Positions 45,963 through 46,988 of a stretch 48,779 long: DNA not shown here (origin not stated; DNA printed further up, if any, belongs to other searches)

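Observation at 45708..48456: Orphan DNA methyltransferase neighbourhood: MTase, a GTGA-coupled acidic protein, a convergent Nmad3-like protein and a TM zinc-ribbon protein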

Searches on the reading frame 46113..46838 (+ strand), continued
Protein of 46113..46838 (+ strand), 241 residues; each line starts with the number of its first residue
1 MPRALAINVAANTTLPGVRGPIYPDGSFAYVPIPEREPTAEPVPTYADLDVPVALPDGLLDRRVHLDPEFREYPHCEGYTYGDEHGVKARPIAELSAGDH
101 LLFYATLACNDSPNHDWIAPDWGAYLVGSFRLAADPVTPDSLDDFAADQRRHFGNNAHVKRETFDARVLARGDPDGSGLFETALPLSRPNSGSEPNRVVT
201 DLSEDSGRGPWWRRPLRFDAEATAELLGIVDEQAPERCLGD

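Call 33: find_related_loci(query=A2, collection=genome_contigs, flank=5000)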
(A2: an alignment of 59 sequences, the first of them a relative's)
Query A2 (241 aa) in genome_contigs; peptide patterns used: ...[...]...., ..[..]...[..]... (x = any residue, [..] = any of these).
419 stretches matched a pattern; 309 encode a relative of the query (tblastn E <= 1e-3); the best 80 are kept; 80 distinct loci.
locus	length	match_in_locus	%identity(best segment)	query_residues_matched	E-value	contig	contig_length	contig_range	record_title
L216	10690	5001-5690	68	1-230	2e-100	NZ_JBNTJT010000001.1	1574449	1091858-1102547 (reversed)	Halorussus sp. AFM4 AFM4_scaffold1, whole genome shotgun sequence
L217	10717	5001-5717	64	1-239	9e-99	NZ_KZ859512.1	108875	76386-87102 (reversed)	Halorussus litoreus strain HD8-51 Scaffold13, whole genome shotgun sequence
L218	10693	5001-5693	67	1-231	2e-98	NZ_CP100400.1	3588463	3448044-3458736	Halorussus aquaticus strain XZYJ18 chromosome, complete genome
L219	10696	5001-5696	65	1-232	2e-98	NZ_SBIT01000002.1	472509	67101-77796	Halorussus ruber strain YC25 Scaffold2_1, whole genome shotgun sequence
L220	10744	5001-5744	64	1-240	4e-98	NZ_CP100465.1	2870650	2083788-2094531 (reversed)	Halomicrococcus gelatinilyticus strain GSLN9 chromosome, complete genome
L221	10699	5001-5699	65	1-229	6e-98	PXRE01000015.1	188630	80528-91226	MAG: Halobacteriales archaeon QS_1_68_20 qs_1_scaffold_23, whole genome shotgun sequence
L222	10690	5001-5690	66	1-230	3e-96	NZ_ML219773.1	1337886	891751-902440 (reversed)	Halorussus halobius strain HD8-83 Scaffold1, whole genome shotgun sequence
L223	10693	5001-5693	62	1-231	2e-95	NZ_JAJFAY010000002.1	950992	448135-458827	Haladaptatus sp. DYF46 Scaffold2_1, whole genome shotgun sequence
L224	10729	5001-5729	66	1-241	1e-95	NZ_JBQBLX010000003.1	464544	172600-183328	Halomicrococcus sp. SG-WS-1 SG-WS-1_scaffold3, whole genome shotgun sequence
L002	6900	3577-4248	66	4-227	1e-95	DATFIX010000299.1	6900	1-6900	MAG TPA_asm: Natrialbaceae archaeon isolate SMAG_U9129 k141_110193, whole genome shotgun sequence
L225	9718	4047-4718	66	4-227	2e-95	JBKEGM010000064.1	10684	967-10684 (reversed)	MAG: Natrialbaceae archaeon isolate 3300055005_37 Ga0535677_0001615, whole genome shotgun sequence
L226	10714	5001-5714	61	3-241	2e-95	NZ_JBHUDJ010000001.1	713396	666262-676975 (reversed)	Halorientalis brevis strain CGMCC 1.12125 platanus_K_17_124_1, whole genome shotgun sequence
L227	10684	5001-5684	66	1-229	3e-95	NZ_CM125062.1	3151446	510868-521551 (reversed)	Halococcus salifodinae strain DSM 8989 chromosome, whole genome shotgun sequence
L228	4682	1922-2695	59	1-240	6e-95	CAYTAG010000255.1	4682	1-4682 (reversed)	MAG TPA_asm: uncultured Halobacteriales archaeon isolate SRP195330_co1_97 genome assembly, contig: NODE_24715_length_468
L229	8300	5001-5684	66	3-229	3e-94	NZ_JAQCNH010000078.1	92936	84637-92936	MAG: Halorientalis sp. isolate LUM.68 k149_479152, whole genome shotgun sequence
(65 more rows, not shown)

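Call 41: predict_structure(alignment_id=A2)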
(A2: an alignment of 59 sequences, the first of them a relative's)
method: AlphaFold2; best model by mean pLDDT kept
length: 241 residues; sequences in the alignment: 59
mean_pLDDT: 92.9   pTM: 0.90
mean pLDDT of the five models: 92.9, 92.4, 91.9, 91.1, 91.0
residues with pLDDT >= 90: 193; 70-90: 44; 50-70: 4; < 50: 0
segments of 3 or more residues with pLDDT < 50: none
pLDDT, mean of each block of 10 residues (from residue 1): 93 72 94 93 93 89 93 93 89 97 95 92 97 94 88 94 95 97 96 97 95 96 98 94 70
secondary structure, 60 per line:
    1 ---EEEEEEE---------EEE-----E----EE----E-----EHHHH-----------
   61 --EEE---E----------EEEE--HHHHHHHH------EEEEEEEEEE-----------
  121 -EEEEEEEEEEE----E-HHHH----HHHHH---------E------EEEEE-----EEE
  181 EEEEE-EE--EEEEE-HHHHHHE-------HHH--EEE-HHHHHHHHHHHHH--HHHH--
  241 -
elements in order: E4-10 E20-22 H46-49 E63-65 E80-83 H86-93 E100-109 E122-132 H139-142 H147-151 E168-172 E178-185 E191-195 H197-202 E216-218 H220-232 H235-238

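Call 43: fold_search(model_id=the predicted structure, library=pdb)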
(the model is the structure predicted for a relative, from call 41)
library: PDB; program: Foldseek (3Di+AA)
matches with E <= 10: 155; with E <= 0.001: 0
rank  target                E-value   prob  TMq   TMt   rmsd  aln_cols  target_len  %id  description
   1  6p0f                  2.2e-03  0.98  0.37  0.48  11.8       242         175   12  N-terminal domain of Thermococcus Gammatolerans McrB (released 2019-12-18)
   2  1wmm                  4.6e-03  0.97  0.32  0.49   7.4       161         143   12  Crystal structure of PH1033 from Pyrococcus horikoshii Ot3 (released 2005-08-23)
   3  2hd9                  4.6e-03  0.97  0.32  0.49   7.9       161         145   12  Crystal structure of PH1033 from Pyrococcus horikoshii OT3 (released 2006-12-20)
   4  6p0g_A                9.1e-03  0.91  0.35  0.47  12.1       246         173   13  N-terminal domain of Thermococcus Gammatolerans McrB bound to m5C DNA (released 2019-12-18)
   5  5j3e_A                2.0e-02  0.82  0.37  0.47   8.0       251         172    9  Crystal Structure of Human THYN1 protein in complex with 5-methylcytosine containing DNA (released 2016-04-20)
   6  7a1v_A                6.7e-02  0.57  0.28  0.41   6.6       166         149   10  Crystal structure of YTHDF2 in complex with m1A (released 2021-08-25)
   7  5dno_A                9.7e-02  0.44  0.27  0.37   8.6       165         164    9  Crystal structure of Mmi1 YTH domain complex with RNA (released 2016-04-06)
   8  7z8w_A                1.5e-01  0.18  0.23  0.35   7.7       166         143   11  Crystal structure of YTHDF2 with compound YLI_DC1_018 (released 2022-03-30)
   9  2eve                  1.6e-01  0.44  0.30  0.44   8.9       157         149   14  X-Ray Crystal Structure of Protein PSPTO5229 from Pseudomonas syringae. Northeast Structural Genomics Consortium Target  (released 2005-11-08)
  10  7r5w_A                1.7e-01  0.30  0.25  0.37   7.5       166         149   10  Crystal structure of YTHDF2 with compound YLI_DF_029 (released 2022-03-16)
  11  8png_B                1.8e-01  0.08  0.16  0.08  12.0       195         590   11  Crystal structure of the apo acyl-CoA dehydrogenase FadE2 (PA0508) from Pseudomonas aeruginosa (released 2025-01-15)
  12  8r1e_B                1.8e-01  0.08  0.16  0.08  12.2       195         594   11  crystal structure of acyl-CoA dehydrogenase FadE2 mutant (PA0508 M130G E296A Q303A) from Pseudomonas aeruginosa (released 2025-02-19)
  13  4rdo_E                1.9e-01  0.16  0.21  0.31   7.6       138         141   10  Structure of YTH-YTHDF2 in the free state (released 2014-12-24)
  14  7ywb_A                2.2e-01  0.23  0.23  0.34   7.0       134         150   11  Crystal structure of YTHDF2 in complex with N6-Methyladenine (released 2022-03-16)
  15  2g2x_A                2.6e-01  0.41  0.31  0.46   7.3       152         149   15  X-Ray Crystal Structure Protein Q88CH6 from Pseudomonas putida. Northeast Structural Genomics Consortium Target PpR72. (released 2006-03-14)
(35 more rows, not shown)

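Call 49: search_solved_structures(query=A2, max_evalue=10)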
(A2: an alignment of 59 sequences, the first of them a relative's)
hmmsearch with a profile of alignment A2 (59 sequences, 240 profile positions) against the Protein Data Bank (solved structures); distinct sequences matched with E-value up to 10: 0.

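Call 52: find_encoding_contigs(protein=P0094, flank=3000, max_places=3)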
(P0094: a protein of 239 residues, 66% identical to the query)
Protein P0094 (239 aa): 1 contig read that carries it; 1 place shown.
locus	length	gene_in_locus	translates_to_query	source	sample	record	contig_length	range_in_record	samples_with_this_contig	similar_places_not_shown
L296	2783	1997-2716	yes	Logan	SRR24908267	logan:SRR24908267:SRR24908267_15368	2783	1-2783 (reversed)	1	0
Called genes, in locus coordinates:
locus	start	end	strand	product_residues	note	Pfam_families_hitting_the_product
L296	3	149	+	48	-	?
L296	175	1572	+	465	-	PF05935:Arylsulfotrans (weak), PF14269:Arylsulfotran_2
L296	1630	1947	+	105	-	PF24463:DUF7577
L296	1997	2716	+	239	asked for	PF18754:Nmad3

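Call 62: search_protein_families(library=phrogs, proteins=[window:46113-46838:+], max_evalue=0.01)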
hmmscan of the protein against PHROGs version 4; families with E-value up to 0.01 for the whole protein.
window:46113-46838:+ (241 aa): 1 family
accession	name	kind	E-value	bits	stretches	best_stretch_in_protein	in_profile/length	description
phrog_34025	-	unknown function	2.4e-07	31.3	1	8-37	7-36/277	-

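Call 87: search_protein_representatives(alignment_id=A2)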
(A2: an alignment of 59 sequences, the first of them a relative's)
Query: 59 sequences, 240 profile positions. Proteins with E-value up to 0.001 (for the whole library): 702; up to 1e-10: 284; up to 1e-30: 40. The best 150 are listed.
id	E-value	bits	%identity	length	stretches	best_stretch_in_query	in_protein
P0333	1.4e-100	352.0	-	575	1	1-234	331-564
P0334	1.6e-98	345.3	-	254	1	3-232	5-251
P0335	5.1e-90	317.4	-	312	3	1-122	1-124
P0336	1.4e-87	309.4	-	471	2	3-232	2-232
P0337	1.8e-78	279.6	-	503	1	2-236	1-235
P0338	2.3e-78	279.2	-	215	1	2-180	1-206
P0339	3.9e-78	278.5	-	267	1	2-229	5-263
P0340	3.6e-77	275.3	-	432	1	2-233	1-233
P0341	2.0e-75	269.6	-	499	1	2-236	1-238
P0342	6.8e-75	267.9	-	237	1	2-233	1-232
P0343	5.0e-73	261.8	-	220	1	3-228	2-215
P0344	3.5e-70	252.5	-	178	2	80-216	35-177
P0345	8.3e-68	244.7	-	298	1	1-231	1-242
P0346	2.5e-65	236.6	-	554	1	4-231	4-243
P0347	1.9e-62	227.1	-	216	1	84-236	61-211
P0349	1.2e-57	211.4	-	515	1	3-236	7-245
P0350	2.1e-57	210.6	-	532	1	4-237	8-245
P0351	1.5e-55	204.6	-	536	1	1-233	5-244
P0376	1.7e-27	112.7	-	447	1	1-220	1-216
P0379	7.6e-27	110.6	-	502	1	2-221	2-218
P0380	8.5e-27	110.4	-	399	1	3-196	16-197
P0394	2.6e-23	99.0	-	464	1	7-201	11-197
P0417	4.2e-20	88.5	-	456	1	3-194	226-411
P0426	6.3e-19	84.6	-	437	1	12-191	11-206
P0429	1.1e-18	83.8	-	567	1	61-238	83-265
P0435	1.4e-17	80.2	-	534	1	20-192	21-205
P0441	2.4e-17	79.5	-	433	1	3-189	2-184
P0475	4.8e-15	72.0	-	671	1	9-194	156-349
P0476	5.0e-15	71.9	-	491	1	4-189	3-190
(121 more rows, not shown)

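Call 88: search_protein_families(library=pfam, proteins=[P0333, P0336, P0337, P0340, P0341, P0346, P0349, P0350, P0351, P0376], max_evalue=0.001)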
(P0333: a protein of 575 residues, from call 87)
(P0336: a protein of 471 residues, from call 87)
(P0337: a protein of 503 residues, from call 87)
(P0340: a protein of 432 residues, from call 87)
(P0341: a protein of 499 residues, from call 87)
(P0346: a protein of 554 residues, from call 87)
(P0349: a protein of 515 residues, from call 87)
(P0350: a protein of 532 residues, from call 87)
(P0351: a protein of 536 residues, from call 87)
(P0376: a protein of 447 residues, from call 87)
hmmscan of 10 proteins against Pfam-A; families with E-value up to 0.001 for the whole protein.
P0333 (575 aa): 1 family
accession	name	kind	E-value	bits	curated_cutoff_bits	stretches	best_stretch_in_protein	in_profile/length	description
PF18754.6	Nmad3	-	1.9e-40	139.5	27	1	333-554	1-243/247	Nucleotide modification associated domain 3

P0336 (471 aa): 2 families
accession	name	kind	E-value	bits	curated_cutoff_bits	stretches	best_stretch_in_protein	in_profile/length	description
PF18753.6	Nmad2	-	6e-52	176.5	26.1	1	256-436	2-189/200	Nucleotide modification associated domain 2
PF18754.6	Nmad3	-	7.9e-36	124.4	27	1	2-223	1-238/247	Nucleotide modification associated domain 3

P0337 (503 aa): 3 families
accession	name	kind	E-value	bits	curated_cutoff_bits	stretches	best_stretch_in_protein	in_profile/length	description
PF18754.6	Nmad3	-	4e-36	125.3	27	1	2-224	1-244/247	Nucleotide modification associated domain 3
PF18724.6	ADDT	-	6.6e-10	39.5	26.2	1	317-488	70-229/232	Amino acid:DNA transferase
PF18746.6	aGPT-Pplase3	-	2.7e-08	34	25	1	326-490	117-273/279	Alpha-glutamyl/putrescinyl thymine pyrophosphorylase clade 3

P0340 (432 aa): 1 family
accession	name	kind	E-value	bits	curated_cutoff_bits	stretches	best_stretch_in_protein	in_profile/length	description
PF18754.6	Nmad3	-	9.9e-33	114.2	27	1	2-221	1-240/247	Nucleotide modification associated domain 3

P0341 (499 aa): 1 family
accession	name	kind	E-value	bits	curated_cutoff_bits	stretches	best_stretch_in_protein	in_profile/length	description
PF18754.6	Nmad3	-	9.5e-31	107.7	27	1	2-227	1-244/247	Nucleotide modification associated domain 3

P0346 (554 aa): 3 families
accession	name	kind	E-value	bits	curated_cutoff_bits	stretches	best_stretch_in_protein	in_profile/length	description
PF18754.6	Nmad3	-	5.4e-38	131.5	27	1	6-223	4-226/247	Nucleotide modification associated domain 3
PF18746.6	aGPT-Pplase3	-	3e-09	37.1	25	1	392-530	139-269/279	Alpha-glutamyl/putrescinyl thymine pyrophosphorylase clade 3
PF18724.6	ADDT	-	2.4e-07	31.2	26.2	1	395-531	99-228/232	Amino acid:DNA transferase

P0349 (515 aa): 2 families
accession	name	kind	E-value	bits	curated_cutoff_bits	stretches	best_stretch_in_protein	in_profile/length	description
PF18754.6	Nmad3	-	7e-28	98.3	27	1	7-198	1-198/247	Nucleotide modification associated domain 3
PF18724.6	ADDT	-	0.00011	22.5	26.2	1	412-511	140-228/232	Amino acid:DNA transferase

P0350 (532 aa): 1 family
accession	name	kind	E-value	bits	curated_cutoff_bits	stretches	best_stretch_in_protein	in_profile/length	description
PF18754.6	Nmad3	-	1.4e-29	103.9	27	1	9-211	3-212/247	Nucleotide modification associated domain 3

P0351 (536 aa): 3 families
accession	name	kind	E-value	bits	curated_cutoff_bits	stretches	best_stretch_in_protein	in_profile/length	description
PF18754.6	Nmad3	-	5.6e-27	95.4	27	1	11-232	5-229/247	Nucleotide modification associated domain 3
PF18724.6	ADDT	-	6.9e-05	23.1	26.2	1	377-511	103-229/232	Amino acid:DNA transferase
PF18746.6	aGPT-Pplase3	-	7.3e-05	22.7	25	1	379-511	148-271/279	Alpha-glutamyl/putrescinyl thymine pyrophosphorylase clade 3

P0376 (447 aa): 2 families
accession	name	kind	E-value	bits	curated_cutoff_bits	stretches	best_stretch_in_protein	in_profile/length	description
PF18753.6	Nmad2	-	5.1e-27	95.1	26.1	1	232-427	4-196/200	Nucleotide modification associated domain 2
PF18754.6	Nmad3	-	2.2e-17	64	27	1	4-180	2-196/247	Nucleotide modification associated domain 3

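Call 89: search_protein_families(library=pfam, proteins=[P0379, P0380, P0394, P0417, P0426, P0429, P0435, P0441, P0475, P0476], max_evalue=0.001)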
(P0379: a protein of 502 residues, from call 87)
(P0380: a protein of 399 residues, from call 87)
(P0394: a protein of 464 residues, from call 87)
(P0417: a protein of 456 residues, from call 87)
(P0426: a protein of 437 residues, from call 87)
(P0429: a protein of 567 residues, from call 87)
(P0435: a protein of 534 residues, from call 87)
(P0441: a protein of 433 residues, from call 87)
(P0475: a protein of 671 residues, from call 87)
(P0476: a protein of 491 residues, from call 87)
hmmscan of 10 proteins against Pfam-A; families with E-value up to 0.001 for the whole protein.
P0379 (502 aa): 2 families
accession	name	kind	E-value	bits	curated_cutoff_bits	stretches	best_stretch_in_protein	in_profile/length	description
PF18753.6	Nmad2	-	3.1e-22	79.5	26.1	1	229-309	3-82/200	Nucleotide modification associated domain 2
PF18754.6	Nmad3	-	1.6e-18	67.7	27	1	4-229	2-245/247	Nucleotide modification associated domain 3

P0380 (399 aa): 14 families
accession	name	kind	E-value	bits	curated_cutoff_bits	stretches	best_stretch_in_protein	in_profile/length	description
PF18754.6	Nmad3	-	6.3e-22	78.8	27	1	16-192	1-197/247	Nucleotide modification associated domain 3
PF07719.23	TPR_2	-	8.1e-18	63.4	27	1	295-327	2-34/34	Tetratricopeptide repeat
PF13414.12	TPR_11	-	1.2e-15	57.4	26.8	1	276-304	10-38/42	TPR repeat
PF13424.12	TPR_12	-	5.5e-09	36.5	30.1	0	294-324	3-33/77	Tetratricopeptide repeat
PF00515.34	TPR_1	-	2.6e-08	33.8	27.8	0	294-327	1-34/34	Tetratricopeptide repeat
PF13371.12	TPR_9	-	2.1e-07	31.3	35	0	274-330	9-65/73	Tetratricopeptide repeat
PF13174.12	TPR_6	-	2.1e-06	28.4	26.3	0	331-360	3-32/33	Tetratricopeptide repeat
PF23914.1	TPR_CcmH_CycH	-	2.5e-06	27.8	42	1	290-392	46-151/158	Cytochrome c-type biogenesis protein H TPR domain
PF13432.12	TPR_16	-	3.9e-06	27.6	32.7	0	265-327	2-64/65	Tetratricopeptide repeat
PF13428.12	TPR_14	-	5.1e-06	27.1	23.5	0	298-334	5-41/44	Tetratricopeptide repeat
PF06552.18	TOM20_plant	-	5.4e-06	26.7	20.6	0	315-350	12-47/187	Plant specific mitochondrial import receptor subunit TOM20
PF09548.15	Spore_III_AB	-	2.1e-05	25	32.5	0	230-277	77-124/170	Stage III sporulation protein AB (spore_III_AB)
PF13431.12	TPR_17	-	2.9e-05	24.4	24.4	0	250-280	3-33/34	Tetratricopeptide repeat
PF12895.13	ANAPC3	-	0.00013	22.6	27.2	0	317-386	12-80/82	Anaphase-promoting complex, cyclosome, subunit 3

P0394 (464 aa): 2 families
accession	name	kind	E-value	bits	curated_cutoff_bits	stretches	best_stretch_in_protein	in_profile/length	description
PF18753.6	Nmad2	-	5.9e-44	150.4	26.1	1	243-413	6-195/200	Nucleotide modification associated domain 2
PF18754.6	Nmad3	-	2.7e-27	96.4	27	1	10-193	4-200/247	Nucleotide modification associated domain 3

P0417 (456 aa): 1 family
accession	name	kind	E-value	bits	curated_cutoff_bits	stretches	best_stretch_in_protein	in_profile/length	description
PF18754.6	Nmad3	-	2.2e-32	113.1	27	1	226-412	1-201/247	Nucleotide modification associated domain 3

P0426 (437 aa): 2 families
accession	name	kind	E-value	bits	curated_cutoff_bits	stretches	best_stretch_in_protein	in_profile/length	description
PF18753.6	Nmad2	-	2.4e-50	171.3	26.1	1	254-433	3-195/200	Nucleotide modification associated domain 2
PF18754.6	Nmad3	-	8.9e-28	98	27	1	5-205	4-196/247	Nucleotide modification associated domain 3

P0429 (567 aa): 0 families

P0435 (534 aa): 2 families
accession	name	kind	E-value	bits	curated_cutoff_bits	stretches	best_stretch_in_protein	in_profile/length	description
PF18753.6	Nmad2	-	7.9e-34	117.4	26.1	2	284-388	2-106/200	Nucleotide modification associated domain 2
PF18754.6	Nmad3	-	2.2e-22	80.3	27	1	5-205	4-198/247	Nucleotide modification associated domain 3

P0441 (433 aa): 2 families
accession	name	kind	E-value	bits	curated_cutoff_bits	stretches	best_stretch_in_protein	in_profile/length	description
PF18753.6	Nmad2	-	1.4e-41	142.7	26.1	1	235-416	2-197/200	Nucleotide modification associated domain 2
PF18754.6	Nmad3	-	1e-23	84.7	27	1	2-185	1-196/247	Nucleotide modification associated domain 3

P0475 (671 aa): 2 families
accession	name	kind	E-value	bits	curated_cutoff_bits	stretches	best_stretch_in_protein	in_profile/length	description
PF18753.6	Nmad2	-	7.4e-33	114.2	26.1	2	423-519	3-102/200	Nucleotide modification associated domain 2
PF18754.6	Nmad3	-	1.1e-23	84.5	27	1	153-352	4-208/247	Nucleotide modification associated domain 3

P0476 (491 aa): 2 families
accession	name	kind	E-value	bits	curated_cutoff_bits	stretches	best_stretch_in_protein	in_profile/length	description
PF18753.6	Nmad2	-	1.5e-46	158.9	26.1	2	251-358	4-112/200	Nucleotide modification associated domain 2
PF18754.6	Nmad3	-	7.1e-29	101.6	27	1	2-225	1-227/247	Nucleotide modification associated domain 3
